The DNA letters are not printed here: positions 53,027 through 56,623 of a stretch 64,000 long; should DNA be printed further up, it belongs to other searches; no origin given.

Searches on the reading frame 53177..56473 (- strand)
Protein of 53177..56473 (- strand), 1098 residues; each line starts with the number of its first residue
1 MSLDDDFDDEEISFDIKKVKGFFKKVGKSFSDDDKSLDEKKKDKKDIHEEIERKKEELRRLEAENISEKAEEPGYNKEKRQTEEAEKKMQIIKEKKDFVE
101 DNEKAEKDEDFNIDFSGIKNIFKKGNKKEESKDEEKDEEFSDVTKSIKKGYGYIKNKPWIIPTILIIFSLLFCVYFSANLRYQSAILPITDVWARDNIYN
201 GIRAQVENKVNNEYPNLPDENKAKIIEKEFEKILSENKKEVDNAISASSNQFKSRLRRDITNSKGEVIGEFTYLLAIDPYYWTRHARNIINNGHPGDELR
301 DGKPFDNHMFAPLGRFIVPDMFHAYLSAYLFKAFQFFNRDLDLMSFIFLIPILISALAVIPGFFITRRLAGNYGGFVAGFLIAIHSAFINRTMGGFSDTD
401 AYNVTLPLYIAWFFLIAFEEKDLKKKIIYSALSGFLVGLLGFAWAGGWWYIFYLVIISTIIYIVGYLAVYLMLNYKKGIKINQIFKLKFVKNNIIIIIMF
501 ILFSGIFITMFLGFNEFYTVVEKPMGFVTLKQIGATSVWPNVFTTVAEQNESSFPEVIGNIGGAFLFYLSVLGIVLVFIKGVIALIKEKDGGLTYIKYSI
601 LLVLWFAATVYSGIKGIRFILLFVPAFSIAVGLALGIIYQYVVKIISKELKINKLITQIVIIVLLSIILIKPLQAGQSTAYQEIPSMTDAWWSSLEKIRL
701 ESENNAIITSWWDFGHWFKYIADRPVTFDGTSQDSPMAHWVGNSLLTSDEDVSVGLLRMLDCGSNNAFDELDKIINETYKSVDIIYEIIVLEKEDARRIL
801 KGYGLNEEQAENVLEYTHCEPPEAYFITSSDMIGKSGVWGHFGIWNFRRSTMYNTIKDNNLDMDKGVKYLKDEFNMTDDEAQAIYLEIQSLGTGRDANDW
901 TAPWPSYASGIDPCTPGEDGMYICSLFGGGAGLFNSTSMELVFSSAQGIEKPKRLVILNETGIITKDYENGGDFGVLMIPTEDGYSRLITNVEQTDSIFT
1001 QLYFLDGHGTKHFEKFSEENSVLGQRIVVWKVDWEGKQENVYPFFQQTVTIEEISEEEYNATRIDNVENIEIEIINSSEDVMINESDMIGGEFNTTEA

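Call 37: search_protein_families(library=pfam, proteins=[window:53177-56473:-], max_evalue=0.00001)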
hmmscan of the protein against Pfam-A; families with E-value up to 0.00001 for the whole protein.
window:53177-56473:- (1098 aa): 1 family
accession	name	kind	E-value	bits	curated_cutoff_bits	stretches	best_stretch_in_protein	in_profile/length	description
PF02516.20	STT3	-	6.2e-44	151.6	24.5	1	272-669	27-402/405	Oligosaccharyl transferase STT3, N-terminal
